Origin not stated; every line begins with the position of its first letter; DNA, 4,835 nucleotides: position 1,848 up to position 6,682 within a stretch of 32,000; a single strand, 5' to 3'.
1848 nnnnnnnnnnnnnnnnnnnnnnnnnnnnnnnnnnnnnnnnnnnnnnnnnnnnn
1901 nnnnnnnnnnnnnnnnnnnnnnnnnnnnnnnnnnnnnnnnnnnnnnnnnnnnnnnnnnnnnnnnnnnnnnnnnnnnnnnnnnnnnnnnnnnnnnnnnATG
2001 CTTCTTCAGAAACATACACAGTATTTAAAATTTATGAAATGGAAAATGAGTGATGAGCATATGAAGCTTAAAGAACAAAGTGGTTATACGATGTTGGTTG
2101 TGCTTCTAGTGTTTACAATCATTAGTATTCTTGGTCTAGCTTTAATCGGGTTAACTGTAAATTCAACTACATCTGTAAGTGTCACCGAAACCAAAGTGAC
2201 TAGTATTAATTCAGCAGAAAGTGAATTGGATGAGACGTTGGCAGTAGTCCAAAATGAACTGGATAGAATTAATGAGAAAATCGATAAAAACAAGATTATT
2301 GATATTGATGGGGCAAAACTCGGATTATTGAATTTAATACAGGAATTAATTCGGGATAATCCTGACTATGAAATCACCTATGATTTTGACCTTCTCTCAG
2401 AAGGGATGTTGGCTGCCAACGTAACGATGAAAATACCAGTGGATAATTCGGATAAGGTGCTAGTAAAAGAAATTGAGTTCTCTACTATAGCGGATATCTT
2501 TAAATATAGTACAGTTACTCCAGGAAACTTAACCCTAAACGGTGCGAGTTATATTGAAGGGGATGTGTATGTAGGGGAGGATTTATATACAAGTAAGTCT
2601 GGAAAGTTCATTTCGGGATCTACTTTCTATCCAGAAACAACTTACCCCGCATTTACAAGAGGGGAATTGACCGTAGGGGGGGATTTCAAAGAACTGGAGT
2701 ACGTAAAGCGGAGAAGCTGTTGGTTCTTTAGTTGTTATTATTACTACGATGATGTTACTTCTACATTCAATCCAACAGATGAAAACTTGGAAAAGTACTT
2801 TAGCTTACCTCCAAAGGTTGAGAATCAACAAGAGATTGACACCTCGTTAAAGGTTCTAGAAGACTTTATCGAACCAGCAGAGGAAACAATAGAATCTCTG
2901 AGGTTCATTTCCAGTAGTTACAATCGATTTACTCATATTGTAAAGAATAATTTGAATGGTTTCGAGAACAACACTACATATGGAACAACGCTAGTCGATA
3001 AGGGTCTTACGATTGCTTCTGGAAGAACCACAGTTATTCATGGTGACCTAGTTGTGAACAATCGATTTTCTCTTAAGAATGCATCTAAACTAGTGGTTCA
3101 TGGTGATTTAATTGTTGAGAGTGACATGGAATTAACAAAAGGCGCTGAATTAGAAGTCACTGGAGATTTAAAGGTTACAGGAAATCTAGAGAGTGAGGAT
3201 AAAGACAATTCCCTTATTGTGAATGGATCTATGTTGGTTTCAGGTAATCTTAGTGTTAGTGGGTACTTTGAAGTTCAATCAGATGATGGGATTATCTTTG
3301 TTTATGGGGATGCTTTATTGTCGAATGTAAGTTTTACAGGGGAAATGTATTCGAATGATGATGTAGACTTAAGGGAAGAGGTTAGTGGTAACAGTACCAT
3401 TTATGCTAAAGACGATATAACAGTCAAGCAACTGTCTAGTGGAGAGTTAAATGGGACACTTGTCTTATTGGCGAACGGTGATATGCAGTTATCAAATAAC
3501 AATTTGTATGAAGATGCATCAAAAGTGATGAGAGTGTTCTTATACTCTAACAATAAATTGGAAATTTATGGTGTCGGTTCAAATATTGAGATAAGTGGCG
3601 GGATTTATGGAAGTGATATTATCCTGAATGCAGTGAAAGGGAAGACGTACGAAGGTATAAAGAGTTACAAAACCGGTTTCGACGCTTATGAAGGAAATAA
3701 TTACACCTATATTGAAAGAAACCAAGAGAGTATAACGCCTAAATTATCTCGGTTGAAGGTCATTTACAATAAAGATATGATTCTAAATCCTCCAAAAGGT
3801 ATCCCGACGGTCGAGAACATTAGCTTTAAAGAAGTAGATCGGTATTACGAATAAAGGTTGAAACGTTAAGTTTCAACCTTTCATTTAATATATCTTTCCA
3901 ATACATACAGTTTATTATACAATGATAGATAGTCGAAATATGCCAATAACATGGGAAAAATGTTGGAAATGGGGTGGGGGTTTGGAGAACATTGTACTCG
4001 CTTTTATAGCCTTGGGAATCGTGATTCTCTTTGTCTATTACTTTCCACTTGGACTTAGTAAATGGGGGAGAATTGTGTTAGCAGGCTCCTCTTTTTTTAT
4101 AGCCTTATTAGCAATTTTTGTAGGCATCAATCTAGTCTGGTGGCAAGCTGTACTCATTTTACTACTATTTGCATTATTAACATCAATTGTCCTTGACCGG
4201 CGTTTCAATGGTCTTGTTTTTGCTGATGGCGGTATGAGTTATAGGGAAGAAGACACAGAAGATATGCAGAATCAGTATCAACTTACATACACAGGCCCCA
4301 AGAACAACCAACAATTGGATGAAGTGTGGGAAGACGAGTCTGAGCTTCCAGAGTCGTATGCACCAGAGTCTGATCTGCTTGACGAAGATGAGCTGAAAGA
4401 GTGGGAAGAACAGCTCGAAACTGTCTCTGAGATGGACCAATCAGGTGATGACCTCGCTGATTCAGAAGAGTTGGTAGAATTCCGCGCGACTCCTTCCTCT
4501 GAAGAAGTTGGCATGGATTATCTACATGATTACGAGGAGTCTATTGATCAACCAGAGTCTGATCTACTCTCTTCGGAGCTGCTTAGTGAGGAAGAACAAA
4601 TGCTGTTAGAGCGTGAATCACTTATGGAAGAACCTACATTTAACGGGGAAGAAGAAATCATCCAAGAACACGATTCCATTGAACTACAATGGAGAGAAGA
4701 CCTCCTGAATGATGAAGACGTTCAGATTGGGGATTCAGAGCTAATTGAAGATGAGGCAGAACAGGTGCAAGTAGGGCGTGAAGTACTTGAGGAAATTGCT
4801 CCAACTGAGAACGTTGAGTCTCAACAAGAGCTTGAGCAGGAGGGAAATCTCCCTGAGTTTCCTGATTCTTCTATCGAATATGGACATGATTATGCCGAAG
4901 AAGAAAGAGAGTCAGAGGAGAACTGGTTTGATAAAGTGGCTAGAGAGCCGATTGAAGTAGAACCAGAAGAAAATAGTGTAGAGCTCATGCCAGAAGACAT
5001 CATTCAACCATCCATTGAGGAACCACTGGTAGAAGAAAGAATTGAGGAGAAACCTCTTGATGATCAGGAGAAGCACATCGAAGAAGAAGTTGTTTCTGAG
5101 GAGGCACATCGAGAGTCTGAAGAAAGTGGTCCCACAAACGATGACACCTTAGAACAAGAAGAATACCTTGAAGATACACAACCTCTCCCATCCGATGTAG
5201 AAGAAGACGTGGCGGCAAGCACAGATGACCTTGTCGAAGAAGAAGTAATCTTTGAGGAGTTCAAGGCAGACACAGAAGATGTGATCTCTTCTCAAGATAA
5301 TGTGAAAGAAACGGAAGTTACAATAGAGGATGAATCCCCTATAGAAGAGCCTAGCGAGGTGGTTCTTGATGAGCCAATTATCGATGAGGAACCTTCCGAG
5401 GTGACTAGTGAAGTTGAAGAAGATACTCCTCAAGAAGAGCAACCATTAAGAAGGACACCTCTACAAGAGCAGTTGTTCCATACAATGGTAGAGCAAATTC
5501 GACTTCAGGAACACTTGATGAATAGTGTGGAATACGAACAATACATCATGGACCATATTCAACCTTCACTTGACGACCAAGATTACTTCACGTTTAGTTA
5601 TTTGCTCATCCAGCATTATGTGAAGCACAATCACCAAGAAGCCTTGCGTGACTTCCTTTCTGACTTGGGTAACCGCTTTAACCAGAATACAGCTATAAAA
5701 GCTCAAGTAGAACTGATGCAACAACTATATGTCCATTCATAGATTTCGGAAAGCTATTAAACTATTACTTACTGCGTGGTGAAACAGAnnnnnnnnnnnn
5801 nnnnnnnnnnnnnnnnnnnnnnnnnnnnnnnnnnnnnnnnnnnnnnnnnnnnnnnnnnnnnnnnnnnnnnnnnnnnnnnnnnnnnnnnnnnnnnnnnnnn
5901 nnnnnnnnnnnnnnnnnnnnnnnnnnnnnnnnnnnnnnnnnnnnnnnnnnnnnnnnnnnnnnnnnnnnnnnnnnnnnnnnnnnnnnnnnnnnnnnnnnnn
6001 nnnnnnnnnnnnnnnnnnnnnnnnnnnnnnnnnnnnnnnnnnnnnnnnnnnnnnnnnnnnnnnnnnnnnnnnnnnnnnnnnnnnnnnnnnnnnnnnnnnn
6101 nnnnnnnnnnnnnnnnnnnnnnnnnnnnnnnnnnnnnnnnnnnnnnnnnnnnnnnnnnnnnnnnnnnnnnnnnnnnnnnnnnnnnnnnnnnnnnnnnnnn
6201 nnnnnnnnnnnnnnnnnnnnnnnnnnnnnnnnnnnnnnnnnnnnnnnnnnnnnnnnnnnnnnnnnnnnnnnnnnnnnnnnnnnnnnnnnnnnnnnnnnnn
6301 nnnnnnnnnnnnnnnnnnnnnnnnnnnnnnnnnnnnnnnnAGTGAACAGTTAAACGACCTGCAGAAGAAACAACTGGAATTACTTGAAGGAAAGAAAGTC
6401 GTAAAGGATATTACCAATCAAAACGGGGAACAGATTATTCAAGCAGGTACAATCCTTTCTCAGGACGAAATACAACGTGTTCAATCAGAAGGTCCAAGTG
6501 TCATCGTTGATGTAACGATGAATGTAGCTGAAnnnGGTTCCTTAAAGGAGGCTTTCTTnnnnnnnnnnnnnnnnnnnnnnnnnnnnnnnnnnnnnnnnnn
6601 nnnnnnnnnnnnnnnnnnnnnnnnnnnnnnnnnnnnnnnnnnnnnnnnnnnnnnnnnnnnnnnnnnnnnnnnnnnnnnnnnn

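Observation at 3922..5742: Hyper-acidic, membrane-anchored 606-aa protein in the middle of the pilus locus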

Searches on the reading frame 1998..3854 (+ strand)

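Call 4: search_protein_families(library=pfam, proteins=[window:1998-3854:+], max_evalue=0.1)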
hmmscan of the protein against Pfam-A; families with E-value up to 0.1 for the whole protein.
window:1998-3854:+ (618 aa): 0 families

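Call 5: search_protein_families(library=ncbifam, proteins=[window:1998-3854:+], max_evalue=0.1)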
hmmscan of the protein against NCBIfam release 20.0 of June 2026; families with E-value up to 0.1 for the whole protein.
window:1998-3854:+ (618 aa): 1 family
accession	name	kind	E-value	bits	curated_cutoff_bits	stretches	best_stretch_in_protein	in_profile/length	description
NF033483.0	PknB_PASTA_kin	equivalog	0.0092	15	450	1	19-105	323-410/563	Stk1 family PASTA domain-containing Ser/Thr kinase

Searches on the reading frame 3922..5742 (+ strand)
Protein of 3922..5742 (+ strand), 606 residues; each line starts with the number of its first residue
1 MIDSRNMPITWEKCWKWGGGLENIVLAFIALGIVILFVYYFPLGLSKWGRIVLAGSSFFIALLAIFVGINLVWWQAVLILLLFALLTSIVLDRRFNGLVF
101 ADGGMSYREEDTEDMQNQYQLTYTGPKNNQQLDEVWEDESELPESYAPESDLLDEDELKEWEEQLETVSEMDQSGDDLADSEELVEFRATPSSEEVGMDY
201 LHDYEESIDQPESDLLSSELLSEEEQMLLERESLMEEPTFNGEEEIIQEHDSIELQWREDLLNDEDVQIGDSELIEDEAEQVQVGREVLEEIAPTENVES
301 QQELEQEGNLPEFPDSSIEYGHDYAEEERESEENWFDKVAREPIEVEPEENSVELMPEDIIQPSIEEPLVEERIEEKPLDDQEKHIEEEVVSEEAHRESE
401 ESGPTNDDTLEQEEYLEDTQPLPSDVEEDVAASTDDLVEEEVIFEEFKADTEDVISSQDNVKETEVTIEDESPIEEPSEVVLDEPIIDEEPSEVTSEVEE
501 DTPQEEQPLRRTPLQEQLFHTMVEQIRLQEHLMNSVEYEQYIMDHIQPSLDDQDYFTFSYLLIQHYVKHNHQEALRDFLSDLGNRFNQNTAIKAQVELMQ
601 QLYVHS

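Call 4: search_protein_families(library=pfam, proteins=[window:3922-5742:+], max_evalue=0.1)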
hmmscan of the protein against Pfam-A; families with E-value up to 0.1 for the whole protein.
window:3922-5742:+ (606 aa): 1 family
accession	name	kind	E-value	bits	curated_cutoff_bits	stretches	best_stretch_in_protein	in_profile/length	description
PF11992.13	TgpA_N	-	0.065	12.7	30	1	22-91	76-146/333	TgpA N-terminal domain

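Call 5: search_protein_families(library=ncbifam, proteins=[window:3922-5742:+], max_evalue=0.1)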
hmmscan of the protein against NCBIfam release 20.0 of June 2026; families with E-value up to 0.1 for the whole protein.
window:3922-5742:+ (606 aa): 0 families

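Call 7: find_homologous_proteins(query=window:3922-5739:+)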
Query window:3922-5739:+ (606 aa): 1 proteins with E <= 0.001 among 8000 candidates.
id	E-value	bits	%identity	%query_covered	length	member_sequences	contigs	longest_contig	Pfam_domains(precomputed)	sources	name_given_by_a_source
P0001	0.0e+0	1235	100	97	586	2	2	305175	-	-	-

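Call 8: search_solved_structures(query=window:3922-5739:+, max_evalue=1)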
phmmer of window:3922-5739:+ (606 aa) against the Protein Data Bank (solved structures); distinct sequences matched with E-value up to 1: 0.

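Call 24: find_homologous_proteins(query=window:3982-5739:+, region=487-586, max_evalue=0.01)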
Query window:3982-5739:+, residues 487-586 (100 aa): 1 proteins with E <= 0.01 among 16 candidates.
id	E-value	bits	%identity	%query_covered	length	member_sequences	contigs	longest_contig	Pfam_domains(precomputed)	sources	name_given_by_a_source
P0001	2.7e-56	206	100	100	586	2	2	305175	-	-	-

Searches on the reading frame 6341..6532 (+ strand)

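Call 59: search_protein_families(library=pfam, proteins=[window:6341-6532:+], max_evalue=10)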
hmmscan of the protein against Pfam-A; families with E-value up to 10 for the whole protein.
window:6341-6532:+ (64 aa): 1 family
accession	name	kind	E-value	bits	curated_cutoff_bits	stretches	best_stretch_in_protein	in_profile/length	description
PF01081.25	Aldolase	-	0.0078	16.1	27.8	1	18-57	47-86/196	KDPG and KHG aldolase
